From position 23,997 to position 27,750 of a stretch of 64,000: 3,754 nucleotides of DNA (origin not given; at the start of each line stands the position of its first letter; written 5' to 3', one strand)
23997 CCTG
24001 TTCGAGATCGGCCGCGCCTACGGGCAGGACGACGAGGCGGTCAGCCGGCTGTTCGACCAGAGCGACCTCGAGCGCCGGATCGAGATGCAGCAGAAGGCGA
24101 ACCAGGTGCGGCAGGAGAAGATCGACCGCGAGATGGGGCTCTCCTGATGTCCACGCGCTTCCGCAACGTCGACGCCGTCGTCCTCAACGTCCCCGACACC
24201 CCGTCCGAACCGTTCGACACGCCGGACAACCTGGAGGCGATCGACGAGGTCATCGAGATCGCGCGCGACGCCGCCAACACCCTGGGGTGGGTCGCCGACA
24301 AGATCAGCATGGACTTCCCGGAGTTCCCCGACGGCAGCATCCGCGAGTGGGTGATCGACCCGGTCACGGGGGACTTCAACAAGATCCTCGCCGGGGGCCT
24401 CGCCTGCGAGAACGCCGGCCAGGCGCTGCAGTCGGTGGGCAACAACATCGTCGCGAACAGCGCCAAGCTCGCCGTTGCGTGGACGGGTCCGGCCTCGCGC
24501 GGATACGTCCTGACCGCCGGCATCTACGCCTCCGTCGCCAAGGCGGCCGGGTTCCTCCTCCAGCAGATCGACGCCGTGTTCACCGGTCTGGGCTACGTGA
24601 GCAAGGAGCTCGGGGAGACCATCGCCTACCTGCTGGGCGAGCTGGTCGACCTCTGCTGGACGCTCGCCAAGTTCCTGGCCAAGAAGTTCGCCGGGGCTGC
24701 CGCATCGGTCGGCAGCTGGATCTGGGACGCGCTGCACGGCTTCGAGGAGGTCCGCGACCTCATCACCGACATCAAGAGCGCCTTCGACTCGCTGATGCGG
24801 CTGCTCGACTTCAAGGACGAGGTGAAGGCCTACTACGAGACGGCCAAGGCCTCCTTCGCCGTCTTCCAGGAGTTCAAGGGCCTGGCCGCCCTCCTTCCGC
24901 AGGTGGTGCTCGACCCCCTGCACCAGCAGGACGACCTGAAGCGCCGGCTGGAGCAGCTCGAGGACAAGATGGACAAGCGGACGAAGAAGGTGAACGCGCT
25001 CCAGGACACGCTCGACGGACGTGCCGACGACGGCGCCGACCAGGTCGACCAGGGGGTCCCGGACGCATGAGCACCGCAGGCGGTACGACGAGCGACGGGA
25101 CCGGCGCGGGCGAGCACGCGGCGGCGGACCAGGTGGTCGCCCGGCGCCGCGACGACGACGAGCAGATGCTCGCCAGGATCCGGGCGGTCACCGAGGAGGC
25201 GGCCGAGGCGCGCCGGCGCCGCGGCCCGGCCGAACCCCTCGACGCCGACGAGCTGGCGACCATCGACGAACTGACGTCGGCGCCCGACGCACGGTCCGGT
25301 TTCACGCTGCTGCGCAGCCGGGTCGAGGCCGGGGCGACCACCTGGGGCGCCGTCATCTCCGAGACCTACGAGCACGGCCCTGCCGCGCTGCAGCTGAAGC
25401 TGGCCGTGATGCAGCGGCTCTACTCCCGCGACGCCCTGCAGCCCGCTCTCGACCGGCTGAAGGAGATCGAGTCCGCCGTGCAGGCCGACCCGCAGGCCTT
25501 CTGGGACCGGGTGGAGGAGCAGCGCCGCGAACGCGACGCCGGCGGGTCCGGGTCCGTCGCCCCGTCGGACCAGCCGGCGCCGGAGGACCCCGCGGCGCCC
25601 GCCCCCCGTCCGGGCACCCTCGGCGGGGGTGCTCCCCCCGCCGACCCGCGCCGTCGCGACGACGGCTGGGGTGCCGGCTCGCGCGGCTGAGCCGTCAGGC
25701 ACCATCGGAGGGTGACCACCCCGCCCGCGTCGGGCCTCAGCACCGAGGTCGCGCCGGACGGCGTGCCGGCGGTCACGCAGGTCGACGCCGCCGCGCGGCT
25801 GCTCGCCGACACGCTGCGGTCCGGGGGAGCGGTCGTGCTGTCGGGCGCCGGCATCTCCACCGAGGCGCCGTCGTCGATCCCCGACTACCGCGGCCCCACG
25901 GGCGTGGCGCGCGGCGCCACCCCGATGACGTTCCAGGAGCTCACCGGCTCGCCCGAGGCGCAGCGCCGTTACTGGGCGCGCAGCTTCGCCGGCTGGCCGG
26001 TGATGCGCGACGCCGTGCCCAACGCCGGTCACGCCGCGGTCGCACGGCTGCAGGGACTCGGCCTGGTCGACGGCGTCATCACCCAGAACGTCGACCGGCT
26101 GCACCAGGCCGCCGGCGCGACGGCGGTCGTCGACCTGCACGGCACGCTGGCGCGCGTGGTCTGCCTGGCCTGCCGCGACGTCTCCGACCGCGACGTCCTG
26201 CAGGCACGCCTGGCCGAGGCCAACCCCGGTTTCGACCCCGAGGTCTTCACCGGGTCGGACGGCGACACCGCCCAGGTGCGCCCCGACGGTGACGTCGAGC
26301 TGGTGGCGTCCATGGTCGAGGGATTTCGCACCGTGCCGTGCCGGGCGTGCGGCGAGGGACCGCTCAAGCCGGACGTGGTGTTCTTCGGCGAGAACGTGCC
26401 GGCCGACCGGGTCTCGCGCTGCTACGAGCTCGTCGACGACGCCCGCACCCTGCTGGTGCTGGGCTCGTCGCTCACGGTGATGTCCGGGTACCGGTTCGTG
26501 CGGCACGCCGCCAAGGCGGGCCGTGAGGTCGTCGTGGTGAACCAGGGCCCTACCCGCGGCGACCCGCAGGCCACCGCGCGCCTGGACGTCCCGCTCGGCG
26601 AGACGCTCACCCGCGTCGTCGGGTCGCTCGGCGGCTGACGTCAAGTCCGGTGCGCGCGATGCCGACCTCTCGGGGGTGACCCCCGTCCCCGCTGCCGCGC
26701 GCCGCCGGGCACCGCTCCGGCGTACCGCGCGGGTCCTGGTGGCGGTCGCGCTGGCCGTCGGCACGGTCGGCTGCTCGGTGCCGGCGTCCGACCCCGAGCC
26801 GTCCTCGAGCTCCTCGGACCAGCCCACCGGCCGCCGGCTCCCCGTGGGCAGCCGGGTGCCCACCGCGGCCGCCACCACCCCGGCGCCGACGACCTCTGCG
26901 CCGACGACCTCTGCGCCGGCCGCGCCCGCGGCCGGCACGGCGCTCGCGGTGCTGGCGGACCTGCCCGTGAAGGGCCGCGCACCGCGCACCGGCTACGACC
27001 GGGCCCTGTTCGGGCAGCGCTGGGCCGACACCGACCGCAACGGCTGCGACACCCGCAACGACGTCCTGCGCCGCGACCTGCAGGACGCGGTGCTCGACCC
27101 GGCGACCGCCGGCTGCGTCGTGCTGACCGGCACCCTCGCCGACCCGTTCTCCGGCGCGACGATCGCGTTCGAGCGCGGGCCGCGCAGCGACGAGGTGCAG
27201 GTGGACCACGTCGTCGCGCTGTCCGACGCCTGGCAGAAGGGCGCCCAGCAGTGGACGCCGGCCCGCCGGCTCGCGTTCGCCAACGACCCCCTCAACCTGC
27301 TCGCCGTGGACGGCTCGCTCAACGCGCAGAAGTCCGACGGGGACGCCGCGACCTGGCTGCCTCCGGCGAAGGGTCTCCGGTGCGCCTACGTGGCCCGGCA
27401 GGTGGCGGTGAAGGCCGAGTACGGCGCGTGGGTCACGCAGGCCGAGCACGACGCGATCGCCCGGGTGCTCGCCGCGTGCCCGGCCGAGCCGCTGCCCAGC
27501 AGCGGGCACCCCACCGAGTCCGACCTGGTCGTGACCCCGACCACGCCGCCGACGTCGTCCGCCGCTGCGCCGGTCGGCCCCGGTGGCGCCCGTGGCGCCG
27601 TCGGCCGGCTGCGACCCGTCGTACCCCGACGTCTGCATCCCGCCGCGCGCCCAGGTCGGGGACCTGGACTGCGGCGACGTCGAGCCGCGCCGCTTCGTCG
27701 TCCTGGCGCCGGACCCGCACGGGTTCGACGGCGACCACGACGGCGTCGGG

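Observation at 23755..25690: Translationally coupled trio of unrecognisable proteins with a WxG-type helical signature (possible orphan Esx/PE-PPE-like pair plus partner)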

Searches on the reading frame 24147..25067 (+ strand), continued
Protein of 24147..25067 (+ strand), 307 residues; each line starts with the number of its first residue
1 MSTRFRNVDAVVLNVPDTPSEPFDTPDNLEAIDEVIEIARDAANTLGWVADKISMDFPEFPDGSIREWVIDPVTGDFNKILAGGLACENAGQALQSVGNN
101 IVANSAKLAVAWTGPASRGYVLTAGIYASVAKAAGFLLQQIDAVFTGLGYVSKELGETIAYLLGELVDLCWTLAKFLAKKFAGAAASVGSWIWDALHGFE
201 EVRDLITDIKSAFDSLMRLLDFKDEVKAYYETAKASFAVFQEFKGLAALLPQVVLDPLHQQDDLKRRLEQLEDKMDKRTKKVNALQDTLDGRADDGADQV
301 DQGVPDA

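Call 57: find_encoding_contigs(protein=P0039, flank=10000, max_places=1)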
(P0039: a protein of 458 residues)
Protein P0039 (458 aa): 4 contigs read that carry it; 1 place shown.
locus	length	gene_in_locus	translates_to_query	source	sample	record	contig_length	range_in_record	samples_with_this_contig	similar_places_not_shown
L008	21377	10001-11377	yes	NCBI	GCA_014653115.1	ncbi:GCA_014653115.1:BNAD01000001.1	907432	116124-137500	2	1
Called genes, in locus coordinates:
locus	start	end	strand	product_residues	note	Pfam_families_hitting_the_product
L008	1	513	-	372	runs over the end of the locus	PF00989:PAS, PF08448:PAS_4, PF13426:PAS_9 (weak), PF08447:PAS_3 (weak), PF00512:HisKA, PF02518:HATPase_c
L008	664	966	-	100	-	PF07210:DUF1416, PF13620:CarboxypepD_reg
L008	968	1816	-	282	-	PF00581:Rhodanese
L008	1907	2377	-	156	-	PF14340:DUF4395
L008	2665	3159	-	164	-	PF00085:Thioredoxin (weak), PF13098:Thioredoxin_2 (weak)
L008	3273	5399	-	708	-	PF17210:SdrD_B (faint), PF13620:CarboxypepD_reg (weak)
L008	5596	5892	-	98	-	PF02597:ThiS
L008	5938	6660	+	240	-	PF21695:GlnR_1st, PF00486:Trans_reg_C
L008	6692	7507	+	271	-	PF13527:Acetyltransf_9 (faint), PF13302:Acetyltransf_3 (weak), PF00583:Acetyltransf_1, PF13673:Acetyltransf_10 (weak), PF13508:Acetyltransf_7, PF08445:FR47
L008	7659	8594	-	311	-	PF01571:GCV_T (faint), PF08669:GCV_T_C (weak)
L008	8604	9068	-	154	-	PF01475:FUR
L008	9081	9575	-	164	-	PF08768:THAP4_heme-bd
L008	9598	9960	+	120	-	PF02635:DsrE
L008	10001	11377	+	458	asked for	-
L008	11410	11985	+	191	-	-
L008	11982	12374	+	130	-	-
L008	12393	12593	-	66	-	-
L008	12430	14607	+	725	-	PF13089:PP_kinase_N, PF02503:PP_kinase, PF17941:PP_kinase_C_1, PF13091:PLDc_2 (faint), PF13090:PP_kinase_C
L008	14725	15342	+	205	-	PF01865:PhoU_div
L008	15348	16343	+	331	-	PF01384:PHO4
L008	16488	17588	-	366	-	-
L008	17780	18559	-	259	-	PF02463:SMC_N (faint), PF00005:ABC_tran, PF13304:AAA_21 (faint)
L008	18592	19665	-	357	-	PF00528:BPD_transp_1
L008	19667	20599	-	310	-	PF00528:BPD_transp_1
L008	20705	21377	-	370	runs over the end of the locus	PF12849:PBP_like_2, PF01547:SBP_bac_1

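Call 58: find_encoding_contigs(protein=P0147, flank=10000, max_places=1)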
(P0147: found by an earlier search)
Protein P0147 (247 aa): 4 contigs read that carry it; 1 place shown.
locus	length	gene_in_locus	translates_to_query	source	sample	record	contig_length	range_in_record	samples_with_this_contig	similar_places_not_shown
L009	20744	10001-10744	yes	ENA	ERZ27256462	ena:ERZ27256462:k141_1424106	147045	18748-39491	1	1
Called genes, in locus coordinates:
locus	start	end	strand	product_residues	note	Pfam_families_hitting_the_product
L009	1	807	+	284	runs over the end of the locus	PF00941:FAD_binding_5, PF03450:CO_deh_flav_C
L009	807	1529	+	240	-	PF06240:COXG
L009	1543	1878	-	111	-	PF06305:LapA_dom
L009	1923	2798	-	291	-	PF00248:Aldo_ket_red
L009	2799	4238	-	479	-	PF03446:NAD_binding_2, PF03807:F420_oxidored (faint), PF00393:6PGD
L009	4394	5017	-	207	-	PF13532:2OG-FeII_Oxy_2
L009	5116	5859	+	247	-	PF00005:ABC_tran, PF02463:SMC_N (faint), PF13191:AAA_16 (weak), PF13555:AAA_29 (faint), PF13304:AAA_21 (faint)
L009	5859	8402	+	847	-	PF12704:MacB_PCD, PF02687:FtsX, PF12704:MacB_PCD, PF02687:FtsX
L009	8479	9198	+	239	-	PF00392:GntR, PF07702:UTRA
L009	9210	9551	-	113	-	-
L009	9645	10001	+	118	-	-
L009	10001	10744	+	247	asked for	-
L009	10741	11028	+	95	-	-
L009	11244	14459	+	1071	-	PF00932:LTD, PF13449:Phytase-like (weak), PF16640:Big_3_5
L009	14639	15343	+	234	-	PF03932:CutC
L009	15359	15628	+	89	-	PF13223:DUF4031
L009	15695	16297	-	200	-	-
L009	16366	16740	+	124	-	PF12680:SnoaL_2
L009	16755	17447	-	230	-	PF07210:DUF1416 (weak), PF13620:CarboxypepD_reg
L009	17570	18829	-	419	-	PF22904:NOMO1-like_2nd (faint), PF14686:fn3_3 (faint), PF13620:CarboxypepD_reg (weak)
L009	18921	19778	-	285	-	PF09995:MPAB_Lcp_cat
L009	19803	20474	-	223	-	PF00440:TetR_N, PF13305:TetR_C_33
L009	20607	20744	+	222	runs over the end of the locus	-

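Call 67: search_protein_families(library=pfam, proteins=[P0031, P0039, P0032, P0047, P0060, P0064, P0038, P0043, P0049, P0040], max_evalue=0.05)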
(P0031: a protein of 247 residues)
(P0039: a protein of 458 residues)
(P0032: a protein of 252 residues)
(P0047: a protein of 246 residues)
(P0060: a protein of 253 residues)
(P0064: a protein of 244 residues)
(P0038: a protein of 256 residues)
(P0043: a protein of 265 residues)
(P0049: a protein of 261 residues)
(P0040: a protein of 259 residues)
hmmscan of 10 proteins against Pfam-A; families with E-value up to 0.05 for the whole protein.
P0031 (247 aa): 1 family
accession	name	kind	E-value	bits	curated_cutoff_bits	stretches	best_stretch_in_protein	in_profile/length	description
PF06013.18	WXG100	-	0.00017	22.2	27.3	0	74-119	5-50/86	Proteins of 100 residues with WXG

P0039 (458 aa): 1 family
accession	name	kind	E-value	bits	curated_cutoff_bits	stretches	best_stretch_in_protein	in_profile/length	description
PF25113.1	TPR_ESP1_2nd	-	0.031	14.6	27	0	77-111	51-85/188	Separase-like, TPR repeats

P0032 (252 aa): 0 families

P0047 (246 aa): 1 family
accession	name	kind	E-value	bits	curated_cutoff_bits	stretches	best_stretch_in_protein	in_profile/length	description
PF25547.1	WXG100_2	-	0.003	18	27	1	74-191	27-140/150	WXG100 like domain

P0060 (253 aa): 1 family
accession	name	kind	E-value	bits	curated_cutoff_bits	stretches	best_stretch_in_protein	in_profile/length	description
PF15861.10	partial_CstF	-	0.036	14.3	27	0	205-239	15-50/62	Partial cleavage stimulation factor domain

P0064 (244 aa): 0 families

P0038 (256 aa): 0 families

P0043 (265 aa): 0 families

P0049 (261 aa): 3 families
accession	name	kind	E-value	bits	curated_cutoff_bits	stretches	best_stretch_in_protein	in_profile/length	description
PF06013.18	WXG100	-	0.01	16.5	27.3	0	76-127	5-56/86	Proteins of 100 residues with WXG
PF23124.1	Xre_MbcA_ParS-like_N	-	0.021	16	28.6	1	153-183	6-36/77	Antitoxin Xre/MbcA/ParS-like, N-terminal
PF04513.17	Baculo_PEP_C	-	0.041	14.4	38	0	135-193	30-88/140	Baculovirus polyhedron envelope protein, PEP, C terminus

P0040 (259 aa): 0 families

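Call 68: search_protein_families(library=ncbifam, proteins=[L001:10927-11463:+, L005:1496-1873:+, L006:10999-11430:+, L007:10939-11376:+, L003:9294-9644:+, L008:11982-12371:+, L009:10741-11025:+, L003:9647-9991:+, L007:9666-9998:+], max_evalue=1)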
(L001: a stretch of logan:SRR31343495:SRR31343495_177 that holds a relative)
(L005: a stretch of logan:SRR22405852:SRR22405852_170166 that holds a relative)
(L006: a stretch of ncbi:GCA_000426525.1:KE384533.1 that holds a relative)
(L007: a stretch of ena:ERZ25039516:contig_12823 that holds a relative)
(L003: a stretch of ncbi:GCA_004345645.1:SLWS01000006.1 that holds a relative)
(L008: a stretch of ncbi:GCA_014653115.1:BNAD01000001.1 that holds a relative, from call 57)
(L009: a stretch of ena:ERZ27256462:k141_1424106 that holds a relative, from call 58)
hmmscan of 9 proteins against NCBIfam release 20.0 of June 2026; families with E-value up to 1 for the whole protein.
L001:10927-11463:+ (179 aa): 0 families

L005:1496-1873:+ (126 aa): 0 families

L006:10999-11430:+ (144 aa): 0 families

L007:10939-11376:+ (146 aa): 0 families

L003:9294-9644:+ (117 aa): 1 family
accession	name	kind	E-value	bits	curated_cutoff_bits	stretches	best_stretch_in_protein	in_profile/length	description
TIGR01710.1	typeII_sec_gspG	equivalog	0.19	11.8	88.85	1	9-60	32-84/134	type II secretion system major pseudopilin GspG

L008:11982-12371:+ (130 aa): 0 families

L009:10741-11025:+ (95 aa): 2 families
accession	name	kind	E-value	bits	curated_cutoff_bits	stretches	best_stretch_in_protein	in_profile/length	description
NF046106.1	ResusProRpf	equivalog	0.0076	15.9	180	1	7-54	132-180/258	resuscitation-promoting factor Rpf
NF041412.1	XopC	subfamily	0.11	10.6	1000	1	57-92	506-538/828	XopC/Rsp1239 family type III secretion system effector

L003:9647-9991:+ (115 aa): 1 family
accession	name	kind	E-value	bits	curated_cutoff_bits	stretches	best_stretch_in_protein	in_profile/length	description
NF007317.0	PRK09804.1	equivalog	0.17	10.7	623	1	40-82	42-82/455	anaerobic C4-dicarboxylate transporter DcuC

L007:9666-9998:+ (111 aa): 0 families

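Call 69: list_cluster_members(proteins=[P0001, P0009, P0006, P0044, P0048, P0058, P0055, P0087, P0083, P0057])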
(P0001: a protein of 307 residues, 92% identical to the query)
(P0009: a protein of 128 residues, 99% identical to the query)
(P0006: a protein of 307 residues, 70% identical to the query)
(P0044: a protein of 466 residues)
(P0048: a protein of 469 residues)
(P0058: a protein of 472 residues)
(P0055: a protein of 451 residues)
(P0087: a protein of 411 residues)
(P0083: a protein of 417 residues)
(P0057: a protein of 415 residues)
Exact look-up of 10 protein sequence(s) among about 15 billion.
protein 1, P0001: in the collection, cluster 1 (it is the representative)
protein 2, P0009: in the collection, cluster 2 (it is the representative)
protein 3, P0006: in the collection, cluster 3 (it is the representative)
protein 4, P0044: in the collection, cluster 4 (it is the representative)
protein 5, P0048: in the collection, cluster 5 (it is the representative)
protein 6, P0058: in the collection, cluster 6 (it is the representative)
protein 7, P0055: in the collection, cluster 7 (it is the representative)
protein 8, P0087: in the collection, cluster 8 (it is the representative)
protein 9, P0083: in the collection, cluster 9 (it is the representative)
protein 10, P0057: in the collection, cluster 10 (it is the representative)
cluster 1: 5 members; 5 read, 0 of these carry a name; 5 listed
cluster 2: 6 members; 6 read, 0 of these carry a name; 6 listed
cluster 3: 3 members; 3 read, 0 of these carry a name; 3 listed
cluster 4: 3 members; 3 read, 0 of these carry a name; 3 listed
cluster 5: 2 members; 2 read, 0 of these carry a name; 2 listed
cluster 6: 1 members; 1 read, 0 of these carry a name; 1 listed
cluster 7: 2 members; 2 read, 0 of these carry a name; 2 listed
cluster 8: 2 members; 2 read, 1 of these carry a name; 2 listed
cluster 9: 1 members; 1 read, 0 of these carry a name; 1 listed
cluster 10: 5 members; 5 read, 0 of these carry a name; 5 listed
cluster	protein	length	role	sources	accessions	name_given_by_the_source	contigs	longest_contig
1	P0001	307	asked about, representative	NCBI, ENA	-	-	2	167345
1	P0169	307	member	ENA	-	-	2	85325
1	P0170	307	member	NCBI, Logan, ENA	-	-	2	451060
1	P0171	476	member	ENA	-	-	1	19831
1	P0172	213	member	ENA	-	-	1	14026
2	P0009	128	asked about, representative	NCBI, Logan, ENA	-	-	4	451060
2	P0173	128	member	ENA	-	-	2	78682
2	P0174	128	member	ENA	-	-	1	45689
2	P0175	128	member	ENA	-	-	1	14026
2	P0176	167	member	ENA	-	-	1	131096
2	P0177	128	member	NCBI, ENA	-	-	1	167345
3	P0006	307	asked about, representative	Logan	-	-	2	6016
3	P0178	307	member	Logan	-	-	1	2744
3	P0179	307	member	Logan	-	-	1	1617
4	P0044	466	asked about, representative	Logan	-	-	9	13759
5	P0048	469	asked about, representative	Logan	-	-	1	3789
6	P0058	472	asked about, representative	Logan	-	-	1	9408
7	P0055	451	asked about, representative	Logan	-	-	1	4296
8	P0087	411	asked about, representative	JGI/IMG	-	hypothetical protein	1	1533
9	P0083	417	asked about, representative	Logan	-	-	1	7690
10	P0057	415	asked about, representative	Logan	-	-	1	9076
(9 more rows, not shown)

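Call 79: search_protein_families(library=pfam, proteins=[P0107, P0097, P0092, P0133, P0070, P0084, P0098, P0102], max_evalue=0.001)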
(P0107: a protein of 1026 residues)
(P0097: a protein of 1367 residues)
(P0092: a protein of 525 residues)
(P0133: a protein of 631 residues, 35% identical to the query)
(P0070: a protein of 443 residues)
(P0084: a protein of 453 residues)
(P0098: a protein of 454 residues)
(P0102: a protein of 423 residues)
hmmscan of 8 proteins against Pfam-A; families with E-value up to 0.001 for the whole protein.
P0107 (1026 aa): 1 family
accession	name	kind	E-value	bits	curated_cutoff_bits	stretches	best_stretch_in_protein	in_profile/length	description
PF25547.1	WXG100_2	-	2.1e-05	25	27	0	63-148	27-106/150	WXG100 like domain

P0097 (1367 aa): 2 families
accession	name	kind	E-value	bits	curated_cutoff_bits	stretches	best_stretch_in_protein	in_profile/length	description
PF13884.11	Peptidase_S74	-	2.7e-13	50.4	22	1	1221-1283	1-58/58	Chaperone of endosialidase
PF14275.11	DUF4362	-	4.8e-05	23.9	25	0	695-729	38-72/91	Domain of unknown function (DUF4362)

P0092 (525 aa): 0 families

P0133 (631 aa): 1 family
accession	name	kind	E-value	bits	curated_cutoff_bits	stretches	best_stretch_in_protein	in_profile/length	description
PF25547.1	WXG100_2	-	4.1e-05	24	27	1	70-181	9-124/150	WXG100 like domain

P0070 (443 aa): 0 families

P0084 (453 aa): 1 family
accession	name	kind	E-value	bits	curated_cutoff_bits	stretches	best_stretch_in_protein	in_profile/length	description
PF06103.16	DUF948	-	0.00045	20.8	37.2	0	223-281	27-85/89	Bacterial protein of unknown function (DUF948)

P0098 (454 aa): 3 families
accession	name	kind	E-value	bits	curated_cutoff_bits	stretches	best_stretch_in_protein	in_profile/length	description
PF20148.4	DUF6531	-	1.6e-23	83.2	24.1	1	301-372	2-74/74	Domain of unknown function (DUF6531)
PF25547.1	WXG100_2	-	0.00023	21.6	27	1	21-104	27-104/150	WXG100 like domain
PF06013.18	WXG100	-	0.00026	21.7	27.3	0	21-95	5-78/86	Proteins of 100 residues with WXG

P0102 (423 aa): 1 family
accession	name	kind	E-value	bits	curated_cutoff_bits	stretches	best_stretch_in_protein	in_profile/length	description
PF25547.1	WXG100_2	-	6.3e-05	23.4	27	0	59-146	26-107/150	WXG100 like domain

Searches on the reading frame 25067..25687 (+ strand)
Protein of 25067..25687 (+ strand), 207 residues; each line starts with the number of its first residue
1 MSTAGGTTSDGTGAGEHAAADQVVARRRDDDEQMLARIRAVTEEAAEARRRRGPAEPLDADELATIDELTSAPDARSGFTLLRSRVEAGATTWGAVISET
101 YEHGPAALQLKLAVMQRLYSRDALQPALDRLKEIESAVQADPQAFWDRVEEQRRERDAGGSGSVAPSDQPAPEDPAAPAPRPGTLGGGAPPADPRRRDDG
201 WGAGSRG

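Call 3: search_protein_families(library=pfam, proteins=[window:25067-25687:+], max_evalue=1)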
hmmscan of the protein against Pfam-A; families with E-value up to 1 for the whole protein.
window:25067-25687:+ (207 aa): 2 families
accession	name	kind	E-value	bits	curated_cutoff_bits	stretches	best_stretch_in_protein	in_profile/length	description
PF12867.12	DinB_2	-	0.073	14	24.8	1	10-64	59-114/128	DinB superfamily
PF21832.1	DUF6892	-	0.14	12.8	24.6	1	108-133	7-33/136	Family of unknown function (DUF6892)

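Call 4: search_protein_families(library=ncbifam, proteins=[window:25067-25687:+], max_evalue=1)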
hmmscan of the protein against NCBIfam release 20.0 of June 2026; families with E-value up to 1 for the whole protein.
window:25067-25687:+ (207 aa): 2 families
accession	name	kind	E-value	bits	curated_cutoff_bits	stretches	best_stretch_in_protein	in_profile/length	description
NF041381.1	XopAC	subfamily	0.033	12.9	450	1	56-139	302-384/451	XopAC/AvrAC family type III secretion system effector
NF011526.0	PRK14965.1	equivalog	0.072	11.9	670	1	106-187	349-428/578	DNA polymerase III subunits gamma and tau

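Call 41: search_protein_families(library=pfam, alignment_id=A8, max_evalue=5)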
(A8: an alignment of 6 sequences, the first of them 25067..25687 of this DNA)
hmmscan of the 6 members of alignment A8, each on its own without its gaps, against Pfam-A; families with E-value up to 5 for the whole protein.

A. member 1, window:25067-25687:+ (207 aa): 3 families
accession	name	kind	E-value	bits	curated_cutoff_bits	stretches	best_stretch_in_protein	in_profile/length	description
PF12867.12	DinB_2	-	0.073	14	24.8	1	10-64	59-114/128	DinB superfamily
PF21832.1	DUF6892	-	0.14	12.8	24.6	1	108-133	7-33/136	Family of unknown function (DUF6892)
PF19493.4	Trypco1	-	1.2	10.2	24.6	1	11-53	18-60/98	Trypsin-co-occurring domain 1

B. families by the number of members that match (of 6 scanned): 4 families
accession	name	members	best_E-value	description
PF12867.12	DinB_2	1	0.073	DinB superfamily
PF21832.1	DUF6892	1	0.14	Family of unknown function (DUF6892)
PF11653.13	VirionAssem_T7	1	0.46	Bacteriophage T7 virion assembly protein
PF19493.4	Trypco1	1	1.2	Trypsin-co-occurring domain 1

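Call 44: search_solved_structures(query=A8, max_evalue=10)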
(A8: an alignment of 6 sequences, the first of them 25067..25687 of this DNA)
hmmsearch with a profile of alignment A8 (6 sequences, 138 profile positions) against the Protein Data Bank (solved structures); distinct sequences matched with E-value up to 10: 1.
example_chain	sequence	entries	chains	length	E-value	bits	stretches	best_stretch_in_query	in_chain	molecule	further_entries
1odo_A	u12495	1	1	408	9.1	9.9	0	74-101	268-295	PUTATIVE CYTOCHROME P450 154A1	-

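Call 68: search_protein_families(library=ncbifam, proteins=[window:25067-25687:+], max_evalue=1)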
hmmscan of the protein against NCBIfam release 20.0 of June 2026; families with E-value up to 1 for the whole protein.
window:25067-25687:+ (207 aa): 2 families
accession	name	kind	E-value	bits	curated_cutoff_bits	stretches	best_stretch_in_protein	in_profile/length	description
NF041381.1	XopAC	subfamily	0.033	12.9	450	1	56-139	302-384/451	XopAC/AvrAC family type III secretion system effector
NF011526.0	PRK14965.1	equivalog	0.072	11.9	670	1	106-187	349-428/578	DNA polymerase III subunits gamma and tau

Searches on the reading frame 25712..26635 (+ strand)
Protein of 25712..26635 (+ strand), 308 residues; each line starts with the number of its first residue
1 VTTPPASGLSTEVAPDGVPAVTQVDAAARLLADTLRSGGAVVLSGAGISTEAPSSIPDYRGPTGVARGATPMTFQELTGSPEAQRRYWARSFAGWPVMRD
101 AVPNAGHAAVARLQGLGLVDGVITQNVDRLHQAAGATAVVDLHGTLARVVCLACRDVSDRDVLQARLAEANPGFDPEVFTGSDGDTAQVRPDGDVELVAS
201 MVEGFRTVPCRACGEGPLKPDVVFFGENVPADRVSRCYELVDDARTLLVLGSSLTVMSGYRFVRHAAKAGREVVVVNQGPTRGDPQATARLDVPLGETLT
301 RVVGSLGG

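Call 14: search_protein_families(library=pfam, proteins=[window:25712-26635:+], max_evalue=0.001)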
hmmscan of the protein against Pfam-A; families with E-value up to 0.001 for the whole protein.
window:25712-26635:+ (308 aa): 1 family
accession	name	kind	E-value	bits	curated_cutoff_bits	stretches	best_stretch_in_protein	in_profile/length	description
PF02146.23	SIR2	-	4.4e-35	121.7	24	1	45-257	1-179/180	Sir2 family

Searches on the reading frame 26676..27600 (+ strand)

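Call 14: search_protein_families(library=pfam, proteins=[window:26676-27600:+], max_evalue=0.001)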
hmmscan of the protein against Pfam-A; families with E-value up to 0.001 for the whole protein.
window:26676-27600:+ (308 aa): 1 family
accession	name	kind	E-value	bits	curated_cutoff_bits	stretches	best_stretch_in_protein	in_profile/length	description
PF07510.16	GmrSD_C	-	7e-22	78.3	23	1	125-264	1-138/138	GmrSD restriction endonucleases, C-terminal domain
